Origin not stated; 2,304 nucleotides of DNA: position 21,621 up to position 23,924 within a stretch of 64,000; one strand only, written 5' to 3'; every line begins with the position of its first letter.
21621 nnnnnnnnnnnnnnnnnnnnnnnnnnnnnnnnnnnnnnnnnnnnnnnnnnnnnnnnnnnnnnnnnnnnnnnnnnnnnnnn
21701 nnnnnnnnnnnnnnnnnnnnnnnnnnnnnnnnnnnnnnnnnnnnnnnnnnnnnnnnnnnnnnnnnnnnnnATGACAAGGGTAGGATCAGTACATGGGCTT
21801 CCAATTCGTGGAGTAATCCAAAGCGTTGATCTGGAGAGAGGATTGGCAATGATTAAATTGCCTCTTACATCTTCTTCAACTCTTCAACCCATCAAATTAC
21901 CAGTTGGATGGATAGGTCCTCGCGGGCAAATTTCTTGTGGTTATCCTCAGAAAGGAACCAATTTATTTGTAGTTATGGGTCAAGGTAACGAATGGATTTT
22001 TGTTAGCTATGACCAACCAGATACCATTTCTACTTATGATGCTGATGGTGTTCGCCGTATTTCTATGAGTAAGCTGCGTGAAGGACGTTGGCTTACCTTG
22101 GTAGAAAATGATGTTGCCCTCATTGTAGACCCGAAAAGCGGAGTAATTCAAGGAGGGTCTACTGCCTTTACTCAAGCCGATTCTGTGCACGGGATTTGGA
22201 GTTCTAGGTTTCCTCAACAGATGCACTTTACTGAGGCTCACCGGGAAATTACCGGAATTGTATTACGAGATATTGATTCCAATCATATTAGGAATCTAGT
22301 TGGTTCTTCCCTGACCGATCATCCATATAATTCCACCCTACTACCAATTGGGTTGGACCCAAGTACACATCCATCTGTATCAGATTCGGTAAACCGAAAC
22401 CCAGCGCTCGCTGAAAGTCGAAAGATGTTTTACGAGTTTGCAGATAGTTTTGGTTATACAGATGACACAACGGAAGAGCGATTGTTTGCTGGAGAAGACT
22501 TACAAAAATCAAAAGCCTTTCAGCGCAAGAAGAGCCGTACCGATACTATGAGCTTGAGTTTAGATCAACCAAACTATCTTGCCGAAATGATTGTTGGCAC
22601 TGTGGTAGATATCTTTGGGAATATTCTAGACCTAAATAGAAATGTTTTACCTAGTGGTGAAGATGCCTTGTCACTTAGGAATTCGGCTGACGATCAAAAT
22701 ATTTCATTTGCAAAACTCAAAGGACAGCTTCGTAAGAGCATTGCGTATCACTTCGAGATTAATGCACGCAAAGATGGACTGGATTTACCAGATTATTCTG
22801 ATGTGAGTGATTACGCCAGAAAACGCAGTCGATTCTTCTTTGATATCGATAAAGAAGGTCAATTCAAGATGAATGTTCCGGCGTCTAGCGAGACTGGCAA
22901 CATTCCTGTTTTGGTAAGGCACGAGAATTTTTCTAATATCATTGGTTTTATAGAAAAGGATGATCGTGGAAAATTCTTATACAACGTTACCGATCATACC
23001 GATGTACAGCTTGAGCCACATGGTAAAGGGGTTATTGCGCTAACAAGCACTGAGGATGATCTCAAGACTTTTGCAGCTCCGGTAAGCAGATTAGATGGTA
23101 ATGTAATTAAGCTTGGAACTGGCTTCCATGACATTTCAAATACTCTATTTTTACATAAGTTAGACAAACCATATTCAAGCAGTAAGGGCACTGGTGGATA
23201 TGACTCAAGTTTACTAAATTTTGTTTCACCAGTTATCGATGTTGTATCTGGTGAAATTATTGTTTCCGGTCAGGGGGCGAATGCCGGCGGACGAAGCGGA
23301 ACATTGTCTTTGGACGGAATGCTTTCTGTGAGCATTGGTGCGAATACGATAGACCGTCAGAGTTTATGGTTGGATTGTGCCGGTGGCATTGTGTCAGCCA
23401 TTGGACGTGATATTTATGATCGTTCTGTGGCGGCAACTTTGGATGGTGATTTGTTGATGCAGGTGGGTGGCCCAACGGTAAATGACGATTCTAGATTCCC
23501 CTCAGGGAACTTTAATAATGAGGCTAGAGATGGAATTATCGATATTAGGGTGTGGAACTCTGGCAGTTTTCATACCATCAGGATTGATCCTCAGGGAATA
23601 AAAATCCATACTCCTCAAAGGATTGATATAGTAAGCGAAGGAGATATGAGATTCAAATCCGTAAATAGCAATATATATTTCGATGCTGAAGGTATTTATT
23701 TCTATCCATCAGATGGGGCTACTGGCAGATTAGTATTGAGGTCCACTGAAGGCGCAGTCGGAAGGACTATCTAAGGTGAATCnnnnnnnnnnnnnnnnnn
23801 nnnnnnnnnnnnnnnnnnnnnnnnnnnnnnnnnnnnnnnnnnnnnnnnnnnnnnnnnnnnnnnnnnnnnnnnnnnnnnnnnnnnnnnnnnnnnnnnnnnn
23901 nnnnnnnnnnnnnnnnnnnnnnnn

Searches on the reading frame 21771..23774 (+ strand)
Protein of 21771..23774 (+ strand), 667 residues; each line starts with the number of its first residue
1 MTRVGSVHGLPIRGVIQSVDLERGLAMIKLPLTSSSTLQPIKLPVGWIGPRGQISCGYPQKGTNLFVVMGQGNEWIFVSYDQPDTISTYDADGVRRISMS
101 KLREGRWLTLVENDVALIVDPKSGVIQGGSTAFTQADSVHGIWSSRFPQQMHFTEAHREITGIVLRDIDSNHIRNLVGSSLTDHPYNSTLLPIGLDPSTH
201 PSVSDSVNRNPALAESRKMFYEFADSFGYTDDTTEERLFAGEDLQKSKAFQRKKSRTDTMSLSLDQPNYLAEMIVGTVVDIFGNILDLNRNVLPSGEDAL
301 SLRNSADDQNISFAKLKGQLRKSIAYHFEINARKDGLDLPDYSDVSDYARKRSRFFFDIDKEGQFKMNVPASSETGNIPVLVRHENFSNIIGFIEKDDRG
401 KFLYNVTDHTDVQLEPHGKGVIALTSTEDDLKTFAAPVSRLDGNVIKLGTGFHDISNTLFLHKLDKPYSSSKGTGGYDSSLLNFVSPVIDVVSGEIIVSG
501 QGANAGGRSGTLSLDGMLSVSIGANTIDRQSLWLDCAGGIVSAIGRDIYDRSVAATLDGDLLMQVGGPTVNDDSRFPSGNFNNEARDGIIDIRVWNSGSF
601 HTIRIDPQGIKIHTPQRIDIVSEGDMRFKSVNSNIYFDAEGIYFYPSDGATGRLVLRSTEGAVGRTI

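Call 5: search_protein_families(library=pfam, proteins=[window:21771-23774:+], max_evalue=0.01)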
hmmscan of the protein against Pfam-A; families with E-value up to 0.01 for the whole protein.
window:21771-23774:+ (667 aa): 0 families

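Call 6: search_protein_families(library=phrogs, proteins=[window:21771-23774:+], max_evalue=0.01)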
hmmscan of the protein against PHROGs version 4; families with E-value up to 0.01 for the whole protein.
window:21771-23774:+ (667 aa): 0 families

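Call 29: search_solved_structures(query=window:21771-23771:+, max_evalue=1)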
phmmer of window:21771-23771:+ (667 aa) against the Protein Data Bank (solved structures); distinct sequences matched with E-value up to 1: 9.
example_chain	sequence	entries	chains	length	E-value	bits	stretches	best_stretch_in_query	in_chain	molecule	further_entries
4ric_A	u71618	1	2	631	0.61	11.6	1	533-609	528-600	Fanconi-associated nuclease 1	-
9eo1_A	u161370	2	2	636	0.62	11.6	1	533-609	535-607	Fanconi-associated nuclease 1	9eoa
9cl7_E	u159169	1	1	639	0.62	11.6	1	533-609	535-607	Fanconi-associated nuclease 1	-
4rid_A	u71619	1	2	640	0.62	11.6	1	533-609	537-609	Fanconi-associated nuclease 1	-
4ry3_A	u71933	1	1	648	0.62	11.6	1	533-609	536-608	Fanconi-associated nuclease 1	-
9cma_A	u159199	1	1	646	0.63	11.6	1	533-609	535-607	Fanconi-associated nuclease 1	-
4ri8_A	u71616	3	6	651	0.63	11.6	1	533-609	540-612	Fanconi-associated nuclease 1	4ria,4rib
4ri9_A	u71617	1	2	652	0.63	11.6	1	533-609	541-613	Fanconi-associated nuclease 1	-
8s5a_A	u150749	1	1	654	0.64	11.6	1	533-609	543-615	Fanconi-associated nuclease 1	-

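Call 58: search_solved_structures(query=A3, max_evalue=1)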
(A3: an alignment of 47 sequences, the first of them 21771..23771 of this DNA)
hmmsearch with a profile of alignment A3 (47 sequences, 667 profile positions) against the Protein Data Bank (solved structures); distinct sequences matched with E-value up to 1: 0.

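Call 60: search_protein_families(library=pfam, alignment_id=A3, max_evalue=0.1)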
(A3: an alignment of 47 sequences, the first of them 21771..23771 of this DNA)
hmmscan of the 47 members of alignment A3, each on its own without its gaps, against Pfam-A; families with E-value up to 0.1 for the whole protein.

A. member 1, window:21771-23771:+ (667 aa): 0 families

B. families by the number of members that match (of 47 scanned): 7 families
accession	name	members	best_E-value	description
PF10106.14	DUF2345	4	0.0032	Uncharacterized protein conserved in bacteria (DUF2345)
PF03723.20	Hemocyanin_C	1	0.0028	Hemocyanin, ig-like domain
PF00960.24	Neocarzinostat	1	0.017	Neocarzinostatin family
PF14168.11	YjzC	1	0.018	YjzC-like protein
PF23265.1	Ig-like_KY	1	0.05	KY-like, immunoglobulin-like domain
PF09701.15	Cas_Cmr5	1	0.097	CRISPR-associated protein (Cas_Cmr5)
PF04790.18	Sarcoglycan_1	1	0.099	Sarcoglycan complex subunit protein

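Call 69: find_homologous_proteins(query=window:21771-23771:+, max_evalue=0.00001)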
Query window:21771-23771:+ (667 aa): 861 proteins with E <= 0.00001 among 8000 candidates; the best 120 are listed.
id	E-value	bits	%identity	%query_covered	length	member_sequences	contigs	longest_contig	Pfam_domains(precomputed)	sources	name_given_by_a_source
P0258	0.0e+0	1390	91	100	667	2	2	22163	-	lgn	-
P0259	0.0e+0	1236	80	100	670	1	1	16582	-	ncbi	-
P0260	0.0e+0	1232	80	100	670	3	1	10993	-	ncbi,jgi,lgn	jgi:hypothetical protein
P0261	0.0e+0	1220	79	100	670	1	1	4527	-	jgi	-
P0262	0.0e+0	1218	80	100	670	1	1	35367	-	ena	-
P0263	0.0e+0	1210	79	100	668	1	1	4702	-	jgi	jgi:hypothetical protein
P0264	0.0e+0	1208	79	100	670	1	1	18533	-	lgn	-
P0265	0.0e+0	1197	77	100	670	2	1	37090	-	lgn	-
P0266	0.0e+0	1197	78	100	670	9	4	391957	-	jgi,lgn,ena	jgi:hypothetical protein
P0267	0.0e+0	1146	76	99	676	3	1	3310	-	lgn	-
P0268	0.0e+0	1145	76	100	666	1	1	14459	-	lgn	-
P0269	0.0e+0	1145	76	100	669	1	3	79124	-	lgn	-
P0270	0.0e+0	1115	74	100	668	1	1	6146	-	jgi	jgi:hypothetical protein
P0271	0.0e+0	1110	74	100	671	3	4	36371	-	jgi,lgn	jgi:hypothetical protein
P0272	0.0e+0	1087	71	100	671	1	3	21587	-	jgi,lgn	jgi:hypothetical protein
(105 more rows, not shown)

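Call 81: predict_structure(alignment_id=A5)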
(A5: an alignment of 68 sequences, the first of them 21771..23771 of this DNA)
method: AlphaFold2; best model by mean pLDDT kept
length: 667 residues; sequences in the alignment: 68
mean_pLDDT: 74.9   pTM: 0.60
mean pLDDT of the five models: 74.9, 72.4, 71.9, 70.2, 66.4
residues with pLDDT >= 90: 45; 70-90: 427; 50-70: 148; < 50: 47
segments of 3 or more residues with pLDDT < 50: 1-4, 368-375, 506-509, 516-526, 566-572, 662-667
pLDDT, mean of each block of 10 residues (from residue 1): 53 87 86 82 82 76 86 85 70 70 82 83 87 88 85 89 86 65 82 88 81 92 84 84 77 83 76 91 86 80 73 85 86 71 64 71 51 52 81 82 78 80 77 79 81 70 79 76 77 70 53 48 47 60 65 64 51 53 59 74 81 84 83 81 70 65 47
secondary structure, 60 per line:
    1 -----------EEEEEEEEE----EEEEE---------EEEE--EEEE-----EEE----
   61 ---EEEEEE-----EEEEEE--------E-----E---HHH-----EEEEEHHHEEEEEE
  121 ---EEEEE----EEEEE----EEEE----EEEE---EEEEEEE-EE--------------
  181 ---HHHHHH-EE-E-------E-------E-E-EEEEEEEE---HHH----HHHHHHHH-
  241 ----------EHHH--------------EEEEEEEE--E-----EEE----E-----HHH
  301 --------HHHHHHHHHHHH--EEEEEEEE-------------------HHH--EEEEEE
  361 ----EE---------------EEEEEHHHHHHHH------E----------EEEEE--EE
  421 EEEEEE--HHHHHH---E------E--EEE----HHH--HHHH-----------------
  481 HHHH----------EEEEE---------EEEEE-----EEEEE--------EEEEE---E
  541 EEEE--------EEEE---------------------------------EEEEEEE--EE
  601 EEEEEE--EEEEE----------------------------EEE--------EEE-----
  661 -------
elements in order (helices of 4 or more, strands of 3 or more residues): E12-20 E25-29 E39-42 E45-48 E54-56 E64-69 E75-80 E107-111 E115-120 E124-128 E133-137 E142-145 E150-153 E157-163 H184-189 E214-221 H232-239 E269-276 E285-287 H309-320 E323-330 E355-360 E382-386 H387-394 E412-416 E419-426 H429-434 E448-450 H460-463 H481-484 E495-499 E509-513 E519-523 E532-536 E540-544 E553-556 E590-596 E599-606 E609-613 E642-644 E653-655

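Call 102: search_protein_families(library=ncbifam, proteins=[window:21771-23771:+], max_evalue=0.05)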
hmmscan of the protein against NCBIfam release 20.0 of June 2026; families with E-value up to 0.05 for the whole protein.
window:21771-23771:+ (667 aa): 0 families
